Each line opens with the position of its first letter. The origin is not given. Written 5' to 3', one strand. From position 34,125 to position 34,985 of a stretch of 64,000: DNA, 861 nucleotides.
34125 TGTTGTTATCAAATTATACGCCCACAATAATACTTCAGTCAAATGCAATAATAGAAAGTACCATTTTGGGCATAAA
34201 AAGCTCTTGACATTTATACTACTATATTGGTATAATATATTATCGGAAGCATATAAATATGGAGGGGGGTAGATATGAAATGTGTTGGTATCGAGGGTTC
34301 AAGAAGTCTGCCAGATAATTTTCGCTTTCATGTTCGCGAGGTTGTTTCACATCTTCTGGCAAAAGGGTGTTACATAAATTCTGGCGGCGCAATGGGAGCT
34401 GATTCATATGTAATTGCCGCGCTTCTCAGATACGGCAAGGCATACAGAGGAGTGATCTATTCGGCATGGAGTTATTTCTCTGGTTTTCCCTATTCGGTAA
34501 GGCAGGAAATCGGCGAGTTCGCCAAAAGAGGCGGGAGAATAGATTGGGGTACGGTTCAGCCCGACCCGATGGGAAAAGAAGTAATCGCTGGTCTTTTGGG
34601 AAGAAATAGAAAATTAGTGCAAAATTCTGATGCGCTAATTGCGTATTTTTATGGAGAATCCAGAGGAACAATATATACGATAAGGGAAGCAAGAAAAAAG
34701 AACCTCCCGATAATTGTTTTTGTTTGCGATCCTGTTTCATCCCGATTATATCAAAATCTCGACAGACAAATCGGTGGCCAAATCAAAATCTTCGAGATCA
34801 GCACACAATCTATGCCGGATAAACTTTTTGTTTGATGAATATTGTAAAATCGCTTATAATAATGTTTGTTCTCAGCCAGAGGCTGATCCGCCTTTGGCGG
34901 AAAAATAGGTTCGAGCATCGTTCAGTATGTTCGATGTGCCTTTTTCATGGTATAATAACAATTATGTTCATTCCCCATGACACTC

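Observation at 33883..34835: Divergent XRE regulator and DprA/SLOG-like gene with a consensus promoter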

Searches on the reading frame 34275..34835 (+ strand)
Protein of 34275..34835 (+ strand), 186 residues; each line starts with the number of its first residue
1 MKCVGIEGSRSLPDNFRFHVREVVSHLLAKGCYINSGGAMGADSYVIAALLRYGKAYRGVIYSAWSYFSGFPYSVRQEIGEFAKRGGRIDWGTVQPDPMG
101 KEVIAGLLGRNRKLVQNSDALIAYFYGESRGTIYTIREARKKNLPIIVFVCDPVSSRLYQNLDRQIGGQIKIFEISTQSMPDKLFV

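Call 3: search_protein_families(library=pfam, proteins=[window:34275-34835:+], max_evalue=0.1)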
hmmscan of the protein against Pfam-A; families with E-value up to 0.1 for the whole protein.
window:34275-34835:+ (186 aa): 1 family
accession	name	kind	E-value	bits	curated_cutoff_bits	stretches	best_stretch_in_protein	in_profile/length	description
PF02481.21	DNA_processg_A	-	3.7e-08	33.3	29.6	1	2-155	45-193/212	DNA recombination-mediator protein A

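Call 4: search_protein_families(library=padloc, proteins=[window:34275-34835:+], max_evalue=0.1)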
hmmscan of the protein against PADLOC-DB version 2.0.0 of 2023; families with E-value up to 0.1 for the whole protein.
window:34275-34835:+ (186 aa): 2 families
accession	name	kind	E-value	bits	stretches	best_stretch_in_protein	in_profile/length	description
PDLC03961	ShosA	-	1.6e-06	25.6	2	2-54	116-168/303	-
PDLC03927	PsyrA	-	0.00099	16.3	1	3-55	133-185/398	-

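Call 5: search_protein_families(library=ncbifam, proteins=[window:34275-34835:+], max_evalue=0.1)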
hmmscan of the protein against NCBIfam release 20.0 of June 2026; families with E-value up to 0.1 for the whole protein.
window:34275-34835:+ (186 aa): 1 family
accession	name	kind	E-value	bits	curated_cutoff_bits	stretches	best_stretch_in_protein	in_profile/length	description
TIGR00732.1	dprA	equivalog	7.5e-05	22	191.15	1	4-152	47-190/220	DNA-processing protein DprA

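Call 9: find_homologous_proteins(query=window:34275-34835:+)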
Query window:34275-34835:+ (186 aa): 19 proteins with E <= 0.001 among 95 candidates.
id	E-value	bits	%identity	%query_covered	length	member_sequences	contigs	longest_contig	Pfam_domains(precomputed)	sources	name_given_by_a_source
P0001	1.3e-120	418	100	100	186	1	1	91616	PF02481.22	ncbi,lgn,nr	ncbi:DNA-processing protein DprA [Candidatus Saganbacteria bacterium]|nr:DNA-processing protein DprA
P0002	2.2e-98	345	81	100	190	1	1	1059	PF02481.22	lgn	-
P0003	1.8e-97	342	78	100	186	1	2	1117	PF02481.22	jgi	jgi:hypothetical protein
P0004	7.2e-92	324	77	99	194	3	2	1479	PF02481.22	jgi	-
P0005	9.2e-92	324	75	100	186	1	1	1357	PF02481.22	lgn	-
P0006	1.7e-91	323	78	100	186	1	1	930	PF02481.22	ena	-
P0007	2.3e-91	323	78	99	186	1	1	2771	PF02481.22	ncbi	ncbi:MAG: DNA-processing protein DprA [bacterium]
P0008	3.8e-90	319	75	100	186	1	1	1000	PF02481.22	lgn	-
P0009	1.3e-89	317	74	100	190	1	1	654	PF02481.22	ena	-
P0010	3.5e-89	315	77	98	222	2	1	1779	PF02481.22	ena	-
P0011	6.8e-89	314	75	100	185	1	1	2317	PF02481.22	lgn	-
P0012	6.1e-85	302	73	99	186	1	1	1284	PF02481.22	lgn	-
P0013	2.7e-82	293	76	92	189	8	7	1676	PF02481.22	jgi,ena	-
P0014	3.0e-79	283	81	82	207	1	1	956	PF02481.22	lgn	-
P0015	8.1e-69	249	66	94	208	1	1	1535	PF02481.22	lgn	-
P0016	4.0e-67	243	67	88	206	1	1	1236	PF02481.22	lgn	-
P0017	3.9e-57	211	60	82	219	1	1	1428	PF02481.22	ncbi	-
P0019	2.4e-41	159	69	58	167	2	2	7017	PF02481.22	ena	-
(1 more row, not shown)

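Call 10: search_solved_structures(query=window:34275-34835:+, max_evalue=1, show_alignments=2)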
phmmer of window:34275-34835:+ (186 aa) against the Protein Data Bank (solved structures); distinct sequences matched with E-value up to 1: 6.
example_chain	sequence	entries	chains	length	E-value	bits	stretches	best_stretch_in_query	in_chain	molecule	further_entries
8zva_A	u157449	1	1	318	0.035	17.1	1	2-143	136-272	DNA processing protein DprA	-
9vzo_A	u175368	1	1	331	0.038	16.9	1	2-143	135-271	DprA-like antitoxin protein ShosA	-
5mll_A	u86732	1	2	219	0.3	14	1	6-149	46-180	DNA processing chain A (DprA)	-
4ljr_A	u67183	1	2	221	0.31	14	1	6-149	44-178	DNA processing chain A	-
6ne1_B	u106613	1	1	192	0.33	13.9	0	6-44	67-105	Pfs, NACHT and Ankyrin domain protein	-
4ljk_A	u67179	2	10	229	0.34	13.8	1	6-149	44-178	DNA processing chain A (DprA)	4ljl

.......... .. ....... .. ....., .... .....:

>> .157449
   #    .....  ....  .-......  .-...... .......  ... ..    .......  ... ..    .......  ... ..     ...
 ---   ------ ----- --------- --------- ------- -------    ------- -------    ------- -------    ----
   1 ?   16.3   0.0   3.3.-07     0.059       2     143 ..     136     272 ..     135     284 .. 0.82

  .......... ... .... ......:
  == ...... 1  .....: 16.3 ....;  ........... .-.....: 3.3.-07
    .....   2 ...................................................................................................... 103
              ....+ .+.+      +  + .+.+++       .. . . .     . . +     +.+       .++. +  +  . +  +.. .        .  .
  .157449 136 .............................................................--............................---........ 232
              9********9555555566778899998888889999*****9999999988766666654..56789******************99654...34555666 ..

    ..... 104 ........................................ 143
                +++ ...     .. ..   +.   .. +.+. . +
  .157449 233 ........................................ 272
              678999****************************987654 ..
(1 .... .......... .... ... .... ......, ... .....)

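Call 11: find_encoding_contigs(protein=P0001, flank=10000, max_places=4)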
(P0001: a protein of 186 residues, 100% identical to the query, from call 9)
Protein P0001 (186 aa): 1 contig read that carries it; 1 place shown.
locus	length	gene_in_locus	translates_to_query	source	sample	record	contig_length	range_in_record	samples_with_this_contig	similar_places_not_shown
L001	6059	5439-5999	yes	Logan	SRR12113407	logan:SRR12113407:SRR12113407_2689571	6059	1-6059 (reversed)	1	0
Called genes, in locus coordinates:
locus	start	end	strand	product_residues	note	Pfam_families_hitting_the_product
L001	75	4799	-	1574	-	-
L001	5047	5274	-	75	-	PF01381:HTH_3 (weak), PF13443:HTH_26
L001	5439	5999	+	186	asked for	PF02481:DNA_processg_A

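Call 12: find_encoding_contigs(protein=P0019, flank=10000, max_places=4)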
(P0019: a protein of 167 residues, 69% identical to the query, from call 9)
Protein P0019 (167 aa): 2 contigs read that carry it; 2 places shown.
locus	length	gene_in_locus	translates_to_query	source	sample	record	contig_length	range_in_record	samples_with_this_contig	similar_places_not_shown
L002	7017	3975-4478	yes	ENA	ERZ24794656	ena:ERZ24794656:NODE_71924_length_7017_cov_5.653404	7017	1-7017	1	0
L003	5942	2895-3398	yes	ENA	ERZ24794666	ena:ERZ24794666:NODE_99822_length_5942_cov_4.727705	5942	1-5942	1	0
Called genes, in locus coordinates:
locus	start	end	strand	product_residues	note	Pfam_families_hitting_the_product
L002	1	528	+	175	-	?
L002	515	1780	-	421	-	PF09861:Lar_N, PF21113:LarA_C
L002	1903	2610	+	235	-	-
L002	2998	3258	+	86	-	PF01541:GIY-YIG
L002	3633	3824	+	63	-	PF13443:HTH_26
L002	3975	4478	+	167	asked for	PF02481:DNA_processg_A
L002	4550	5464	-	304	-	-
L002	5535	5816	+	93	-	-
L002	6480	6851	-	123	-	-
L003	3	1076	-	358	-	?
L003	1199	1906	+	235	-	-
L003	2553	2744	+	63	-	PF13443:HTH_26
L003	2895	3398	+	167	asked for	PF02481:DNA_processg_A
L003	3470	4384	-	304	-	-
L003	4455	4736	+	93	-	-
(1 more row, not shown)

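Call 13: find_encoding_contigs(protein=P0007, flank=10000, max_places=4)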
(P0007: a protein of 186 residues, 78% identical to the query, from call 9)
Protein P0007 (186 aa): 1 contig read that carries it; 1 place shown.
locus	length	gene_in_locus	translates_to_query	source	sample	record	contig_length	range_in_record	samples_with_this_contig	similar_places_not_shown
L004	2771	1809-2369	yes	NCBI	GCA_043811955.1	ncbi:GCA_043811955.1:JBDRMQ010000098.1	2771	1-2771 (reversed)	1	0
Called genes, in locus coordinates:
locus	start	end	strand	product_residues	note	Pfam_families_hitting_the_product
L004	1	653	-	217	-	?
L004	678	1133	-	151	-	-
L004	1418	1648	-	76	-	PF13443:HTH_26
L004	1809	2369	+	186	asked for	PF02481:DNA_processg_A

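Call 15: find_related_loci(query=A1, collection=genome_contigs, flank=8000)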
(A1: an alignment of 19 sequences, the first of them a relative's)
Query A1 (186 aa) in genome_contigs; peptide patterns used: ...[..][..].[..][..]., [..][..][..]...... (x = any residue, [..] = any of these).
94 stretches matched a pattern; 3 encode a relative of the query (tblastn E <= 1e-3); 3 distinct loci.
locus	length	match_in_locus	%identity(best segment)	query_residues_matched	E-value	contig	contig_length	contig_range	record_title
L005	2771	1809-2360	78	1-184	1e-100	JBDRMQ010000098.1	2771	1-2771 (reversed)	MAG: bacterium isolate MEGAHIT-group-1.837 k141_12655804, whole genome shotgun sequence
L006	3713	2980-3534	77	2-186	6e-99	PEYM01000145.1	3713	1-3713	MAG: Candidatus Saganbacteria bacterium CG08_land_8_20_14_0_20_45_16 CG08_land_8_20_14_0.20_scaffold_24806_c, whole geno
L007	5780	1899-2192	76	89-186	1e-48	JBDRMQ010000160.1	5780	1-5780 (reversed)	MAG: bacterium isolate MEGAHIT-group-1.837 k141_5877820, whole genome shotgun sequence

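Call 16: search_protein_families(library=phrogs, proteins=[window:34275-34835:+], max_evalue=0.01)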
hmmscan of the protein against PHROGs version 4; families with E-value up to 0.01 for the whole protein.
window:34275-34835:+ (186 aa): 2 families
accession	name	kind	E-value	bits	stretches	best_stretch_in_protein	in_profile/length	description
phrog_289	-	other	3.7e-07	30.4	1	4-156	25-145/500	GTP-binding domain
phrog_768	-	DNA, RNA and nucleotide metabolism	5.6e-05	23.8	1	6-70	8-72/191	DprA-like DNA recombination-mediator protein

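Call 19: find_related_loci(query=A1, collection=metagenome_contigs, flank=8000)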
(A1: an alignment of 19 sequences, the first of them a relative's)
Query A1 (186 aa) in metagenome_contigs; peptide patterns used: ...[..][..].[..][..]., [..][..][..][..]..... (x = any residue, [..] = any of these).
168 stretches matched a pattern; 4 encode a relative of the query (tblastn E <= 1e-3); 4 distinct loci.
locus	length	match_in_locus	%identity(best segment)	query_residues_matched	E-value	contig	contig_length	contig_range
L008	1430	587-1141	77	2-186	6e-105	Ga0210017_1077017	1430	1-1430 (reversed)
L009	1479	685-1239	77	2-186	9e-105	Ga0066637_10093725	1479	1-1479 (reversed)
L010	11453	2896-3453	76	1-186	8e-97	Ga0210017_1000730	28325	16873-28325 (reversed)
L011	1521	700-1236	67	2-184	3e-86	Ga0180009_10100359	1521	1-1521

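Call 31: predict_structure(alignment_id=A1)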
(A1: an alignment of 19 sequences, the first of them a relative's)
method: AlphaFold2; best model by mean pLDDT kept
length: 186 residues; sequences in the alignment: 19
mean_pLDDT: 49.1   pTM: 0.49
mean pLDDT of the five models: 49.1, 47.8, 46.3, 41.0, 39.7
residues with pLDDT >= 90: 0; 70-90: 26; 50-70: 55; < 50: 105
segments of 3 or more residues with pLDDT < 50: 1-18, 38-40, 92-140, 143-146, 158-186
pLDDT, mean of each block of 10 residues (from residue 1): 30 41 66 55 69 73 55 69 76 42 37 39 39 42 51 50 37 27 25
secondary structure, 60 per line:
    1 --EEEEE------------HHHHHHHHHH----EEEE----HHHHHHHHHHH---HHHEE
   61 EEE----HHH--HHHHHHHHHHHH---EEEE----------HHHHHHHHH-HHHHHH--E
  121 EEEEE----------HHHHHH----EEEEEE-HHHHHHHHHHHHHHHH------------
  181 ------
elements in order: E3-7 H20-29 E34-37 H42-52 E59-63 H73-84 E88-91 H102-110 H112-117 E120-125 H136-141 E146-151 H153-168

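Call 41: search_protein_representatives(alignment_id=A1)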
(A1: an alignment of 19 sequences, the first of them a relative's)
Query: 19 sequences, 186 profile positions. Proteins with E-value up to 0.001 (for the whole library): 566; up to 1e-10: 72; up to 1e-30: 25. The best 150 are listed.
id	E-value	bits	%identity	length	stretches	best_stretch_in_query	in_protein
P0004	8.6e-99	344.8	-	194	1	2-186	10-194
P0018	1.7e-66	239.5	-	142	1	40-184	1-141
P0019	1.9e-61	223.0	-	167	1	1-136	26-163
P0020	6.5e-54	198.5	-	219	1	2-150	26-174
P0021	3.5e-50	186.3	-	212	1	2-153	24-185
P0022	1.1e-45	171.6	-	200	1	2-154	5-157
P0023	6.6e-43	162.6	-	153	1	4-151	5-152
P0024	1.3e-42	161.6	-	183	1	2-149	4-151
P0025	3.1e-42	160.4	-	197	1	3-152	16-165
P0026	1.3e-41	158.4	-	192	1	2-152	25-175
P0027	1.8e-40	154.7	-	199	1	2-138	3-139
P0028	6.8e-40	152.8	-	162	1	3-150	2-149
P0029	2.8e-37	144.2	-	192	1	2-153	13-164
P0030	3.0e-37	144.1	-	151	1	2-148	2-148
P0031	4.0e-37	143.7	-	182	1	2-150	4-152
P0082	1.9e-11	60.0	-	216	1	3-150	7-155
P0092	3.7e-10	55.8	-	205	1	3-149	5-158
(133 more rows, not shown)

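Call 43: search_protein_families(library=pfam, alignment_id=A4, max_evalue=0.01)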
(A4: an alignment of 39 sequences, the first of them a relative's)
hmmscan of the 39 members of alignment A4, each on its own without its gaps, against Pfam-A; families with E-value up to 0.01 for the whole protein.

A. member 1, P0001 (186 aa): 1 family
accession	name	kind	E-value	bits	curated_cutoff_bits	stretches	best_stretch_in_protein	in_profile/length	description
PF02481.21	DNA_processg_A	-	3.7e-08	33.3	29.6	1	2-155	45-193/212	DNA recombination-mediator protein A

B. families by the number of members that match (of 39 scanned): 4 families
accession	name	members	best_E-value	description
PF02481.21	DNA_processg_A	39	3.6e-15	DNA recombination-mediator protein A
PF18306.6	LDcluster4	6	4.8e-06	SLOG cluster4 family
PF12694.12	cpYpsA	1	0.0011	Circularly permutated YpsA SLOG family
PF20661.2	SutA-RBD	1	0.0071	SutA RNAP-binding domain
